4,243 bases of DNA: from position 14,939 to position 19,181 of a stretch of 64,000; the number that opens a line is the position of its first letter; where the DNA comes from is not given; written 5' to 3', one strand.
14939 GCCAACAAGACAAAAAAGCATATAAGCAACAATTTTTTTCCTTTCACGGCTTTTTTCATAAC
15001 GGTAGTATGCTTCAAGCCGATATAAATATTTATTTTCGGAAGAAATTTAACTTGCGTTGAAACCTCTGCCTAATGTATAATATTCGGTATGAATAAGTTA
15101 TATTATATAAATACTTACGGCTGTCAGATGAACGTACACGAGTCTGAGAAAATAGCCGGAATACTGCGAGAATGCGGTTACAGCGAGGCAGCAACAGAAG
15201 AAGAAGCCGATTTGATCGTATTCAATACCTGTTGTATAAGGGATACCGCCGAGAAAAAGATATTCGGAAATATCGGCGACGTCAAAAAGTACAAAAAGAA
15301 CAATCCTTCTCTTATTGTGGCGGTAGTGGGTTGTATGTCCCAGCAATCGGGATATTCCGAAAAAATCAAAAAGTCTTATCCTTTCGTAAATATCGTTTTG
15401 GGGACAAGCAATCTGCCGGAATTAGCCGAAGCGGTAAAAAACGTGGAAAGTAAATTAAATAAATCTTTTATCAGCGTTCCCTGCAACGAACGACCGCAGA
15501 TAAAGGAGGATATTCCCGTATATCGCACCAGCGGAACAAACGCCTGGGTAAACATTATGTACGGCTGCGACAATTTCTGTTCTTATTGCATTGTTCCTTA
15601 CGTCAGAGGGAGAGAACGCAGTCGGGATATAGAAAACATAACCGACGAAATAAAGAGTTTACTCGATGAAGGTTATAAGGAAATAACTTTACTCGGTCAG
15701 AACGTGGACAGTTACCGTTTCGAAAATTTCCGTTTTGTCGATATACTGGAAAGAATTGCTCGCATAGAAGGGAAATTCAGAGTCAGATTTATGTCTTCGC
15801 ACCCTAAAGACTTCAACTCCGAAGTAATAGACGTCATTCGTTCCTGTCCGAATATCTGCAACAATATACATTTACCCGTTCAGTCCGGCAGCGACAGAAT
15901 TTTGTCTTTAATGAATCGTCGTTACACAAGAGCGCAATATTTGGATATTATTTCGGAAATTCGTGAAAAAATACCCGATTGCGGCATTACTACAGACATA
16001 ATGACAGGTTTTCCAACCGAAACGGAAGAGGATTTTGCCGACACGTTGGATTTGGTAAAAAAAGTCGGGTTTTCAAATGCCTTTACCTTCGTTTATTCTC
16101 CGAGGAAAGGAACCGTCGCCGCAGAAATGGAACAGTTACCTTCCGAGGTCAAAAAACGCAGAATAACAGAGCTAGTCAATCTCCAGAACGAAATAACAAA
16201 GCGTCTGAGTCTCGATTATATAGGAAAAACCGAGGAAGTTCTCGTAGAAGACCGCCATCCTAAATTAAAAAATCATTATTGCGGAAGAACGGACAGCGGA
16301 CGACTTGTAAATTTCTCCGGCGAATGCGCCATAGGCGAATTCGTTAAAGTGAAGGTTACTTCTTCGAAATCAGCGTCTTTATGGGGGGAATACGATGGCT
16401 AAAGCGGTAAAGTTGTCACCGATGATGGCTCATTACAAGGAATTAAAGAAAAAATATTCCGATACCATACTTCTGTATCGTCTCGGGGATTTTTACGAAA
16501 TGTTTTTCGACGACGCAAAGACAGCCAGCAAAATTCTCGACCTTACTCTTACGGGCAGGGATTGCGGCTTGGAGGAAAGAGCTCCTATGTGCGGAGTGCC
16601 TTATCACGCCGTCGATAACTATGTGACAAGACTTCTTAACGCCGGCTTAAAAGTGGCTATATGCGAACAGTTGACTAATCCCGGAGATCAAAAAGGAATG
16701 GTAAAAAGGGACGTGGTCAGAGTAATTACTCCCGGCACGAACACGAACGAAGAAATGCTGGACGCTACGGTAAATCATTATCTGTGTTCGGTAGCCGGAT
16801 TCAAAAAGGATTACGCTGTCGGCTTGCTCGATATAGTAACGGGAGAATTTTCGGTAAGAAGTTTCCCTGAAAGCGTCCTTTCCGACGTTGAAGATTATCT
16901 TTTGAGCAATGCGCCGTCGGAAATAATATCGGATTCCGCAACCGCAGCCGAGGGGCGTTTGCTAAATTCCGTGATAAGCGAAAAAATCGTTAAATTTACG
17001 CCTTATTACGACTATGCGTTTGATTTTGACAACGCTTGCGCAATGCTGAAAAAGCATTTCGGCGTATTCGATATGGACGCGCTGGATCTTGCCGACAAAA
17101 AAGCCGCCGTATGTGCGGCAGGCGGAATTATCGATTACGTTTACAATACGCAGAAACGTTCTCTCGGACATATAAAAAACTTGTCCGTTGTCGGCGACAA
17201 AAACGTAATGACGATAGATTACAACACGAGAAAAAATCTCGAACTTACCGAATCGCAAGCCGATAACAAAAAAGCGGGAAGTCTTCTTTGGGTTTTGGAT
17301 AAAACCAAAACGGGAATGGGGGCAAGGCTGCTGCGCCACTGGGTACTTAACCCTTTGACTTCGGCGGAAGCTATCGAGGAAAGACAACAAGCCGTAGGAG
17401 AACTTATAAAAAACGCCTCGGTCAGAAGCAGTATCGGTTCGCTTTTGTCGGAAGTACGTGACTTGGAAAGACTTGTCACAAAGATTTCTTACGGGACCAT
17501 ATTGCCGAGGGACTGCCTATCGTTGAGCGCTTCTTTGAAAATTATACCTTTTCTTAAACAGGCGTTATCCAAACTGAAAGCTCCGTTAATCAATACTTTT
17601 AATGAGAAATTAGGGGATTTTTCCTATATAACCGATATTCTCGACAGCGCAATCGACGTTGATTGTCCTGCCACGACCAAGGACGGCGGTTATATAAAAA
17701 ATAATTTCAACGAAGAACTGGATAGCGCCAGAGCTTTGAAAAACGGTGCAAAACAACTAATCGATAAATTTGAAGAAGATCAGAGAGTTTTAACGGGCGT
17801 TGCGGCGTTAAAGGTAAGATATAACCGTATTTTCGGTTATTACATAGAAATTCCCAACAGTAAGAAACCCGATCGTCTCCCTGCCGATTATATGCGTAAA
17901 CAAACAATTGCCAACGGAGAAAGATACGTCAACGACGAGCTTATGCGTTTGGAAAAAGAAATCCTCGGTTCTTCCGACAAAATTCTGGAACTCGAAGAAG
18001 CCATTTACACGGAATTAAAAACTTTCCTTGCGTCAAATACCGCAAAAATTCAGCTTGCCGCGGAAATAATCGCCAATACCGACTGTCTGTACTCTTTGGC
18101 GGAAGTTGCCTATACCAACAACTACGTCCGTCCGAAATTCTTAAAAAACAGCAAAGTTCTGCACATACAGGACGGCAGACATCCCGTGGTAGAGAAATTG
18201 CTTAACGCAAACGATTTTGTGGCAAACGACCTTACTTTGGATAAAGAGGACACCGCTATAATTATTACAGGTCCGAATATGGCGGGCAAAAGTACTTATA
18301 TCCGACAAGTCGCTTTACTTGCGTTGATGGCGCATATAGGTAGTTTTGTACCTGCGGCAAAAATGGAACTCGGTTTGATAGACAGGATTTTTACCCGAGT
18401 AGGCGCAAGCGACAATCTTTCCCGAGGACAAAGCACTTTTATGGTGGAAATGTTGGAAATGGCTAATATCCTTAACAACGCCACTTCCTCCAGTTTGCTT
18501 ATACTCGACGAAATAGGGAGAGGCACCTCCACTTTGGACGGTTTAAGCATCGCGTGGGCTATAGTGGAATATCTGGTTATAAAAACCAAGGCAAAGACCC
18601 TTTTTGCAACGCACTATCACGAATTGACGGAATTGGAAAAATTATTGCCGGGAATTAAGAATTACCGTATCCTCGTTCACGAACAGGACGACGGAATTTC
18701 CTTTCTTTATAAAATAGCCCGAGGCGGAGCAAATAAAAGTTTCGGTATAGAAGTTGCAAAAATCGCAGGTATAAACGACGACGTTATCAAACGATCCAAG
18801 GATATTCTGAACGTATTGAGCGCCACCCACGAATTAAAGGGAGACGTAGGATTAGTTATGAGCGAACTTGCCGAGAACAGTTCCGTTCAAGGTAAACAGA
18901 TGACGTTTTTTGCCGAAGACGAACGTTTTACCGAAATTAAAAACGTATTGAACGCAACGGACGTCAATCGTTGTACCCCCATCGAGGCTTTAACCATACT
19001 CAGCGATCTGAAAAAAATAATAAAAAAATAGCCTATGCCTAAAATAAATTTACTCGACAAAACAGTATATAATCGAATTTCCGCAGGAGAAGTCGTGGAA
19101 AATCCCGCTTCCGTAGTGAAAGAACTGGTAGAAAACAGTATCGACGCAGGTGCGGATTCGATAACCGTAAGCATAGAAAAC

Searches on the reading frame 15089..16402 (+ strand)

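Call 50: search_protein_families(library=pfam, proteins=[window:15089-16402:+])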
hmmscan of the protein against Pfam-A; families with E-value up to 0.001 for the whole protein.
window:15089-16402:+ (437 aa): 4 families
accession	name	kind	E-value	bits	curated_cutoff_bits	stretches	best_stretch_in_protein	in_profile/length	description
PF04055.27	Radical_SAM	-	1.2e-30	107.3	29.5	1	154-323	1-166/166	Radical SAM superfamily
PF00919.26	UPF0004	-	3.6e-29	101.1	27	1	5-105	2-98/98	Uncharacterized protein family UPF0004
PF01938.26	TRAM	-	1.4e-11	44.5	21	1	377-434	3-59/61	TRAM domain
PF18693.7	TRAM_2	-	5.5e-05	23.7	27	1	378-434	1-61/63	TRAM domain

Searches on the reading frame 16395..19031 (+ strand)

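Call 51: search_protein_families(library=pfam, proteins=[window:16395-19031:+])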
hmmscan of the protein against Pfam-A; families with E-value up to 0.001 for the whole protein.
window:16395-19031:+ (878 aa): 5 families
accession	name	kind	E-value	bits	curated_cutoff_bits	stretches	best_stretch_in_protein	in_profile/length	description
PF00488.27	MutS_V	-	1.9e-83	279.5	30.2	1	622-808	1-187/188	MutS domain V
PF05192.23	MutS_III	-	4.1e-51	174.5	34.1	1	277-569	1-194/194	MutS domain III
PF01624.25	MutS_I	-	2.4e-42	144.2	20.6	1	9-119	2-112/113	MutS domain I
PF05190.23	MutS_IV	-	1.1e-21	77.4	22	1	437-527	1-90/92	MutS family domain IV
PF05188.22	MutS_II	-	2.8e-19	70.3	25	1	129-261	2-133/133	MutS domain II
